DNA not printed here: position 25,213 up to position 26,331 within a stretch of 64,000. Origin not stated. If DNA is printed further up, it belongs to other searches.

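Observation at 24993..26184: Cupin and zinc-ribbon class III nucleotidyl cyclase embedded inside the formate dehydrogenase operon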

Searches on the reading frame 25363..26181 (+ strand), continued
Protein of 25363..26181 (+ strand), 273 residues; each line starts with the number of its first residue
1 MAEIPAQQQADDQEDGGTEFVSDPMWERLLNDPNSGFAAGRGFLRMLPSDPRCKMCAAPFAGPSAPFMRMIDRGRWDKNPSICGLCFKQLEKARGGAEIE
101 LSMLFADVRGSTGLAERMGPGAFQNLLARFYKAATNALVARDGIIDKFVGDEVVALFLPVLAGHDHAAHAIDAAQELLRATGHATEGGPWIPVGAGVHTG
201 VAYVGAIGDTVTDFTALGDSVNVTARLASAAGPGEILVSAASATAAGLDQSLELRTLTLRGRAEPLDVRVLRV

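Call 17: find_related_loci(query=A1, collection=genome_contigs, flank=8000)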
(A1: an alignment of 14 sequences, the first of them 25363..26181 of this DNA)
Query A1 (273 aa) in genome_contigs; peptide patterns used: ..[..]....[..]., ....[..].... (x = any residue, [..] = any of these).
598 stretches matched a pattern (row limit reached: there are more); 585 encode a relative of the query (tblastn E <= 1e-3); the best 80 are kept; 80 distinct loci.
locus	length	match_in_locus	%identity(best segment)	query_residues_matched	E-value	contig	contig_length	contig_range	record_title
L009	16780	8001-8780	74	14-273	3e-126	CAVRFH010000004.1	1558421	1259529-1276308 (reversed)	MAG: uncultured Chloroflexia bacterium isolate MFD04935.bin.2.120 genome assembly, contig: contig_1557, whole genome sho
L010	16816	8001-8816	69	1-273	4e-121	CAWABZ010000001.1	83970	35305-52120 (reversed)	MAG: uncultured Chloroflexia bacterium isolate MFD09267.bin.2.90 genome assembly, contig: contig_102498, whole genome sh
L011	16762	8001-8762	67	20-273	2e-114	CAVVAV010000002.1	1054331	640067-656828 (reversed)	MAG: uncultured Chloroflexia bacterium isolate MFD09206.bin.1.36 genome assembly, contig: contig_5633, whole genome shot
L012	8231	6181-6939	71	22-272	2e-113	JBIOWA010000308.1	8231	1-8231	MAG: Candidatus Limnocylindrales bacterium isolate MAG094 k127_860862, whole genome shotgun sequence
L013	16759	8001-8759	58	21-272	1e-91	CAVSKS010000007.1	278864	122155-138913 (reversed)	MAG: uncultured Chloroflexia bacterium isolate MFD09206.bin.2.195 genome assembly, contig: contig_4104, whole genome sho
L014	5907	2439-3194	60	21-271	6e-89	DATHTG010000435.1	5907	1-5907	MAG TPA_asm: Candidatus Limnocylindrales bacterium isolate SMAG_U16071 k141_1366937, whole genome shotgun sequence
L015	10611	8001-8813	54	5-273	1e-87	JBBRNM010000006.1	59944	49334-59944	MAG: Candidatus Limnocylindrales bacterium isolate La1_metabat2.164 LA1C_B2.164_k141_1390607L_59944_cov_38.1724, whole g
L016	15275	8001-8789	57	10-270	1e-86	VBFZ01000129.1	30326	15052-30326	MAG: Chloroflexi bacterium isolate CF_65 14_0903_02_30cm_scaffold_2701, whole genome shotgun sequence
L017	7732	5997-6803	54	6-272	4e-86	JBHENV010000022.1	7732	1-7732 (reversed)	MAG: Candidatus Limnocylindria bacterium isolate S5_bin.29.orig S5_k141_909250, whole genome shotgun sequence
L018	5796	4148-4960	52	10-273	2e-85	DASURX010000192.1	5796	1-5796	MAG TPA_asm: Candidatus Limnocylindria bacterium isolate SMAG_U1718 k141_520569, whole genome shotgun sequence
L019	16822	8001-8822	55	5-272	1e-85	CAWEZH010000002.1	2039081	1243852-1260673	MAG: uncultured Chloroflexia bacterium isolate MFD09267.bin.1.5 genome assembly, contig: contig_20474, whole genome shot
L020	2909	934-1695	57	22-273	4e-87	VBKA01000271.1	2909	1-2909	MAG: Chloroflexi bacterium isolate CF_170 14_1009_16_30cm_scaffold_204323, whole genome shotgun sequence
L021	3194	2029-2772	56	27-273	2e-86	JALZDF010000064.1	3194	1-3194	MAG: Chloroflexota bacterium isolate SKG bin13 SC8798-8800_k127_1571645, whole genome shotgun sequence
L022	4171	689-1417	55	22-262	6e-85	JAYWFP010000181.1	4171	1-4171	MAG: Chloroflexota bacterium isolate GL99_UP_metabat_52_sub GL99_UP_metabat_52_sub_180, whole genome shotgun sequence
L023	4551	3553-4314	57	14-262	3e-84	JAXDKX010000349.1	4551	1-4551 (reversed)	MAG: Chloroflexota bacterium isolate BP_604 scaffold_6036979, whole genome shotgun sequence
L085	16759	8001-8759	55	22-272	4e-77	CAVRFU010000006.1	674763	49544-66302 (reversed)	MAG: uncultured Chloroflexia bacterium isolate MFD00392.bin.2.99 genome assembly, contig: contig_2239, whole genome shot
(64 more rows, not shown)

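Call 19: search_protein_families(library=ncbifam, proteins=[window:25363-26181:+], max_evalue=0.01)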
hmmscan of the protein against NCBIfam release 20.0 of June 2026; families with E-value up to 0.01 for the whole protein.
window:25363-26181:+ (273 aa): 2 families
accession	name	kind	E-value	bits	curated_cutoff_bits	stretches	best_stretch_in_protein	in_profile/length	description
NF058673.1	LipAdnlyCyLipJMY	equivalog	8.5e-07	28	800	1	102-241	297-417/449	bifunctional lipase/adenylate cyclase LipJ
TIGR03903.1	TOMM_kin_cyc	equivalog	0.0004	18.3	705.75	1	129-244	320-434/1267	TOMM system kinase/cyclase fusion protein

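Call 20: search_solved_structures(query=window:25363-26181:+, max_evalue=0.001, show_alignments=4)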
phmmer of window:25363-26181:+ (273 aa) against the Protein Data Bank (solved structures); distinct sequences matched with E-value up to 0.001: 43.
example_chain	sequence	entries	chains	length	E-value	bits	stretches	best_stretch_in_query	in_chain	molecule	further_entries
1wc0_A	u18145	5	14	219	2.3e-17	66.4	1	101-268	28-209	ADENYLATE CYCLASE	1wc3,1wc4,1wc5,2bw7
1wc1_A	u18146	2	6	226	2.7e-17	66.2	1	101-268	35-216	ADENYLATE CYCLASE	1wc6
2w01_A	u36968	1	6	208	6.4e-14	55.1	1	95-262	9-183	ADENYLATE CYCLASE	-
3r5g_A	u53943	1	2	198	1.3e-13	54.2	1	100-242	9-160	CyaB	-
6fht_A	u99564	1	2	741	1.6e-13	53.8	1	94-250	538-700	Bacteriophytochrome,Adenylate cyclase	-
5x4t_A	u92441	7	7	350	1.4e-09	40.9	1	99-268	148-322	Photoactivated adenylyl cyclase | Family 3 adenylate cyclase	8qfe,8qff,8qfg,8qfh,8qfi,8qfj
9f1z_A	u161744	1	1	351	1.4e-09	40.9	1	99-268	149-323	Family 3 adenylate cyclase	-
5x4u_A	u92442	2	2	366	1.6e-09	40.7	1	99-268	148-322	Photoactivated adenylyl cyclase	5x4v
4yus_A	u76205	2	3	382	1.8e-09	40.6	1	99-268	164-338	Family 3 adenylate cyclase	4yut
9f1w_A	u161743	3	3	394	1.9e-09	40.5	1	99-268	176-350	Family 3 adenylate cyclase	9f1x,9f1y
3et6_A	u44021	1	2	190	3.8e-09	39.5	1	100-255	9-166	Soluble guanylyl cyclase beta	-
5mbh_A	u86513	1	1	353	4.6e-09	39.2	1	99-230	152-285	Beta subunit of photoactivated adenylyl cyclase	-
5mbg_A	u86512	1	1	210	8.6e-09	38.3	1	99-230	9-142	Beta subunit of photoactivated adenylyl cyclase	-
5mbk_A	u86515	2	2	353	3.1e-08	36.5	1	99-230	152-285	Beta subunit of photoactivated adenylyl cyclase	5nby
5m27_A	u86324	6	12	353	3.1e-08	36.5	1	99-230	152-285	Beta subunit of photoactivated adenylyl cyclase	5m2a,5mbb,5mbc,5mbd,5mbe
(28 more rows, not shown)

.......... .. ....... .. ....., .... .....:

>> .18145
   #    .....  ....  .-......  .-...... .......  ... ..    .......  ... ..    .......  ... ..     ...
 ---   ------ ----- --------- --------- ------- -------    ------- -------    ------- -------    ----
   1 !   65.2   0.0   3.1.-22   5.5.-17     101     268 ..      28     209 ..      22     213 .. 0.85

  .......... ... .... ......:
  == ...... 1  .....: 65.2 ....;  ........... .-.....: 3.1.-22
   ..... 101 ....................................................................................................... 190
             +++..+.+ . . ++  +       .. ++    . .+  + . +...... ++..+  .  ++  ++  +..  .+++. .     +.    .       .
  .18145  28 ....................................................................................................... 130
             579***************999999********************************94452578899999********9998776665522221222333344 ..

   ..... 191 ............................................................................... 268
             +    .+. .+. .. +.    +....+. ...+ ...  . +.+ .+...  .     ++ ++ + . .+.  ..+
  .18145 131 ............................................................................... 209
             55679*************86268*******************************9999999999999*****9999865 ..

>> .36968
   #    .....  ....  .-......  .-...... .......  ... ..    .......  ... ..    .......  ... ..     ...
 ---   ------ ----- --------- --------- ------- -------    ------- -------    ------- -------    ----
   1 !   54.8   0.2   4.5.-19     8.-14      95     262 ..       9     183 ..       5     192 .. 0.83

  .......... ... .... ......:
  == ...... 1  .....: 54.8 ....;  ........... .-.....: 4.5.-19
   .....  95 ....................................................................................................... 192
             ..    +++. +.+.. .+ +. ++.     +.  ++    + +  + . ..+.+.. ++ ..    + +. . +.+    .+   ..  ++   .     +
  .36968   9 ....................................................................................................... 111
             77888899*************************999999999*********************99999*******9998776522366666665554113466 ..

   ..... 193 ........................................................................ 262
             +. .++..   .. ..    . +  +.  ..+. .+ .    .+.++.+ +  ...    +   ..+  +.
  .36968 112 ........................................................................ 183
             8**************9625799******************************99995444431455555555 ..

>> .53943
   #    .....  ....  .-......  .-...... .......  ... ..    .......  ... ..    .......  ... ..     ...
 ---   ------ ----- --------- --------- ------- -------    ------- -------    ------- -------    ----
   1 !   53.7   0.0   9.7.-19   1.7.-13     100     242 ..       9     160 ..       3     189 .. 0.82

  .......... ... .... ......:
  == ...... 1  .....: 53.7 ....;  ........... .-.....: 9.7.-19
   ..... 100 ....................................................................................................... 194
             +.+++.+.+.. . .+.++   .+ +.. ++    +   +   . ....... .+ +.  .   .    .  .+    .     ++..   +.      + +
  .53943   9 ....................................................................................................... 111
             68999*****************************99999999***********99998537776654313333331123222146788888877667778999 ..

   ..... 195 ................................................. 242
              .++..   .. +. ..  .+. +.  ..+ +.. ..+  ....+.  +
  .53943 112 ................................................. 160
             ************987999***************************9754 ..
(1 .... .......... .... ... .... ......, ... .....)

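Call 30: search_protein_families(library=pfam, proteins=[L085:950-2686:+, L085:917-2923:-, L085:173-820:+, L085:8853-10079:-, L085:8895-10091:+, L085:10079-11128:-, L085:11822-13087:-, L085:12951-14798:+, L085:12778-14505:-, L085:14627-16207:-], max_evalue=0.001)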
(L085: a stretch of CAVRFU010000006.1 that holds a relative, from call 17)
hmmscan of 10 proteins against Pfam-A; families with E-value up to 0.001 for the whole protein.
L085:950-2686:+ (579 aa): 0 families

L085:917-2923:- (668 aa): 3 families
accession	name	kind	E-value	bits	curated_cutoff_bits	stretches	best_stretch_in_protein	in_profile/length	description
PF07690.21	MFS_1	-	1.7e-45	155.9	33.4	1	161-551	1-345/347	Major Facilitator Superfamily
PF00083.30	Sugar_tr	-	1e-08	35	22.3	1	165-267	20-125/452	Sugar (and other) transporter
PF06609.19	TRI12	-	1.5e-06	27.5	23.2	1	162-335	52-223/599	Fungal trichothecene efflux pump (TRI12)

L085:173-820:+ (216 aa): 0 families

L085:8853-10079:- (408 aa): 2 families
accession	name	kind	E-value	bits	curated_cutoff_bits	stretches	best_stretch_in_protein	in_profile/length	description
PF02784.22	Orn_Arg_deC_N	-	1.1e-34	120.4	23.4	1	46-292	5-244/247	Pyridoxal-dependent decarboxylase, pyridoxal binding domain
PF00278.28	Orn_DAP_Arg_deC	-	3e-13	50.3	23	1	38-385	2-95/95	Pyridoxal-dependent decarboxylase, C-terminal sheet domain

L085:8895-10091:+ (399 aa): 0 families

L085:10079-11128:- (349 aa): 1 family
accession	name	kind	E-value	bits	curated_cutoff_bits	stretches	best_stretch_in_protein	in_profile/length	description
PF10041.14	DUF2277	-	3.3e-23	82.3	25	1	256-321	1-66/78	Uncharacterized conserved protein (DUF2277)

L085:11822-13087:- (421 aa): 2 families
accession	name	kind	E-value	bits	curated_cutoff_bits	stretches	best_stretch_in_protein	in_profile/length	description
PF16653.10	Sacchrp_dh_C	-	4e-26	93.1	31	1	163-412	1-264/265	Saccharopine dehydrogenase C-terminal domain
PF03435.24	Sacchrp_dh_NADP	-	3.4e-20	73.1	25.1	1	21-158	1-128/129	Saccharopine dehydrogenase NADP binding domain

L085:12951-14798:+ (616 aa): 0 families

L085:12778-14505:- (575 aa): 0 families

L085:14627-16207:- (526 aa): 1 family
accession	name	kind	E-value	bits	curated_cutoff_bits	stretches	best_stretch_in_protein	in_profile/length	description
PF01565.28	FAD_binding_4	-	3.7e-31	108.1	26.4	1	62-196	1-138/139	FAD binding domain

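Call 32: predict_structure(alignment_id=A2)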
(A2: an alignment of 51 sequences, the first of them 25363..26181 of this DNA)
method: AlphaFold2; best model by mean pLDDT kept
length: 273 residues; sequences in the alignment: 51
mean_pLDDT: 78.7   pTM: 0.79
mean pLDDT of the five models: 78.7, 73.1, 71.6, 70.3, 67.7
residues with pLDDT >= 90: 115; 70-90: 74; 50-70: 57; < 50: 27
segments of 3 or more residues with pLDDT < 50: 1-18, 77-79, 209-212
pLDDT, mean of each block of 10 residues (from residue 1): 30 39 81 75 68 66 66 51 60 73 95 94 93 89 82 90 91 97 91 96 69 61 92 97 95 92 89 94
secondary structure, 60 per line:
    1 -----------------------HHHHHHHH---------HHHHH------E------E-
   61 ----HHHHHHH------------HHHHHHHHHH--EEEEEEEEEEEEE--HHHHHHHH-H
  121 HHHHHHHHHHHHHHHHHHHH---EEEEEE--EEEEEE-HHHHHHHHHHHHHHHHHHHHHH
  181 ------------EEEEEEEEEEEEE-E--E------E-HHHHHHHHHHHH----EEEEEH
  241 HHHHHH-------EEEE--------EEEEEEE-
elements in order: H24-31 H41-45 H65-71 H84-93 E96-108 H111-118 H120-140 E144-149 E152-157 H159-180 E193-205 H219-230 E235-239 H240-246 E254-257 E266-272

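Call 36: fold_search(model_id=the predicted structure, library=pdb)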
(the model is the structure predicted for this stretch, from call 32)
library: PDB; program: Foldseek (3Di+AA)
matches with E <= 10: 830; with E <= 0.001: 197
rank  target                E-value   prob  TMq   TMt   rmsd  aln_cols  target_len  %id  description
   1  6fht_B                4.9e-16  1.00  0.60  0.24   5.2       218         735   23  Crystal structure of an artificial phytochrome regulated adenylate/guanylate cyclase in its dark adapted Pr form (released 2018-04-18)
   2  6fht_A                1.3e-15  1.00  0.58  0.23   3.7       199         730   27  Crystal structure of an artificial phytochrome regulated adenylate/guanylate cyclase in its dark adapted Pr form (released 2018-04-18)
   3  1wc1_A                1.5e-15  1.00  0.57  0.78   3.6       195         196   28  Soluble adenylyl cyclase CyaC from S. platensis in complex with Rp- ATPalphaS (released 2004-12-20)
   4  1wc3_B                1.6e-15  1.00  0.56  0.77   3.7       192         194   29  Soluble adenylyl cyclase CyaC from S. platensis in complex with alpha, beta-methylene-ATP and Strontium (released 2004-12-20)
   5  1wc1_C                1.8e-15  1.00  0.57  0.80   3.1       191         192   29  Soluble adenylyl cyclase CyaC from S. platensis in complex with Rp- ATPalphaS (released 2004-12-20)
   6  1wc0_B                2.2e-15  1.00  0.57  0.77   3.0       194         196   29  Soluble adenylyl cyclase CyaC from S. platensis in complex with alpha, beta-methylene-ATP (released 2004-12-20)
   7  2w01_A                2.3e-15  1.00  0.58  0.77   3.0       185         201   26  Crystal structure of the guanylyl cyclase Cya2 (released 2008-09-30)
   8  1wc4_B                2.3e-15  1.00  0.57  0.78   2.7       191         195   30  Soluble adenylyl cyclase CyaC from S. platensis in complex with alpha, beta-methylene-ATP and Europium (released 2004-12-20)
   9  1wc1_B                2.5e-15  1.00  0.58  0.80   2.7       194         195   29  Soluble adenylyl cyclase CyaC from S. platensis in complex with Rp- ATPalphaS (released 2004-12-20)
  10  2w01_C                2.8e-15  1.00  0.57  0.76   3.4       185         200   26  Crystal structure of the guanylyl cyclase Cya2 (released 2008-09-30)
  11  2w01_D                3.4e-15  1.00  0.58  0.79   2.9       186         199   27  Crystal structure of the guanylyl cyclase Cya2 (released 2008-09-30)
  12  1wc0_A                3.4e-15  1.00  0.56  0.75   3.8       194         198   28  Soluble adenylyl cyclase CyaC from S. platensis in complex with alpha, beta-methylene-ATP (released 2004-12-20)
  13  1wc5_D                5.3e-15  1.00  0.58  0.81   2.7       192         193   29  Soluble adenylyl cyclase CyaC from S. platensis in complex with alpha, beta-methylene-ATP in presence of bicarbonate (released 2004-12-20)
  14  1wc5_A                1.1e-14  1.00  0.58  0.81   2.5       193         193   29  Soluble adenylyl cyclase CyaC from S. platensis in complex with alpha, beta-methylene-ATP in presence of bicarbonate (released 2004-12-20)
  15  1wc4_A                1.1e-14  1.00  0.57  0.76   3.7       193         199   29  Soluble adenylyl cyclase CyaC from S. platensis in complex with alpha, beta-methylene-ATP and Europium (released 2004-12-20)
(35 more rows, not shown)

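Call 46: search_protein_families(library=pfam, alignment_id=A3, max_evalue=0.0001)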
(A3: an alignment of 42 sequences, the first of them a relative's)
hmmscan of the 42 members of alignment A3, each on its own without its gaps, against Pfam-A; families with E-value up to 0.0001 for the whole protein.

A. member 1, L014:849-2312:+ (488 aa): 3 families
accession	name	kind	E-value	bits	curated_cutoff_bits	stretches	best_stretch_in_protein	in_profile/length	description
PF13520.12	AA_permease_2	-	1.1e-31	110.7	27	1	22-459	8-425/427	Amino acid permease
PF00324.27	AA_permease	-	7.2e-29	101.2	24.6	1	20-389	2-373/470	Amino acid permease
PF03845.19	Spore_permease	-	2.4e-06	27.1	23.4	1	46-264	32-239/321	Spore germination protein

B. families by the number of members that match (of 42 scanned): 45 families (the first 25 are shown)
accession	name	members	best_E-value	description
PF07690.21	MFS_1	4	4.5e-58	Major Facilitator Superfamily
PF00211.25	Guanylate_cyc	3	2.5e-07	Adenylate and Guanylate cyclase catalytic domain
PF07676.18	PD40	2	7.7e-19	WD40-like Beta Propeller Repeat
PF08241.18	Methyltransf_11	2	4.3e-17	Methyltransferase domain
PF13649.12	Methyltransf_25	2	1.5e-15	Methyltransferase domain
PF13847.12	Methyltransf_31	2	1.3e-13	Methyltransferase domain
PF00083.30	Sugar_tr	2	1.5e-13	Sugar (and other) transporter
PF02597.26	ThiS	2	4.5e-12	ThiS family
PF08242.18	Methyltransf_12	2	4.2e-11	Methyltransferase domain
PF09828.14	ChrB_C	1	3.3e-45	ChrB, C-terminal domain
PF00296.26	Bac_luciferase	1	5.5e-35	Luciferase-like monooxygenase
PF00923.25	TAL_FSA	1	1.8e-34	Transaldolase/Fructose-6-phosphate aldolase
PF00270.35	DEAD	1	3.4e-34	DEAD/DEAH box helicase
PF00155.27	Aminotran_1_2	1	3e-33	Aminotransferase class I and II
PF13520.12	AA_permease_2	1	1.1e-31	Amino acid permease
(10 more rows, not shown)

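Call 66: find_encoding_contigs(protein=P0119, flank=10000, max_places=1)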
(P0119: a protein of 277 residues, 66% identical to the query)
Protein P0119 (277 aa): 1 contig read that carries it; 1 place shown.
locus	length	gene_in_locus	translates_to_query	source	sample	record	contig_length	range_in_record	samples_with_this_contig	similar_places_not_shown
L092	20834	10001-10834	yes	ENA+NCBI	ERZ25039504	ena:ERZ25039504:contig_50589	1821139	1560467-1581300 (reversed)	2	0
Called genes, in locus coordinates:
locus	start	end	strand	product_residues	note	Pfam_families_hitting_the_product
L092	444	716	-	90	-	PF09107:WHD_3rd_SelB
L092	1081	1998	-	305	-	PF00009:GTP_EFTU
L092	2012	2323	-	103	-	PF00009:GTP_EFTU (weak)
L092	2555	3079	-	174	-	PF03841:SelA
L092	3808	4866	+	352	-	PF00586:AIRS, PF02769:AIRS_C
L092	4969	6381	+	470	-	PF00990:GGDEF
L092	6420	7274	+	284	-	PF00561:Abhydrolase_1, PF12146:Hydrolase_4 (weak), PF12697:Abhydrolase_6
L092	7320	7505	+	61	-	-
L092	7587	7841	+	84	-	PF00384:Molybdopterin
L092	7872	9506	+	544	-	PF00384:Molybdopterin, PF01568:Molydop_binding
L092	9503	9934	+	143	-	PF00903:Glyoxalase, PF18029:Glyoxalase_6 (weak)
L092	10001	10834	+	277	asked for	PF00211:Guanylate_cyc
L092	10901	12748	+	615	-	PF01257:2Fe-2S_thioredx, PF01512:Complex1_51K, PF10531:SLBB, PF22461:SLBB_2, PF10589:NADH_4Fe-4S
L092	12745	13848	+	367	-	PF13510:Fer2_4, PF13187:Fer4_9 (faint), PF12838:Fer4_7, PF13237:Fer4_10 (faint), PF14697:Fer4_21 (weak), PF22117:Fer4_Nqo3 (weak), PF00037:Fer4 (weak), PF04879:Molybdop_Fe4S4, +1 more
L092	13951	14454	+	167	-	-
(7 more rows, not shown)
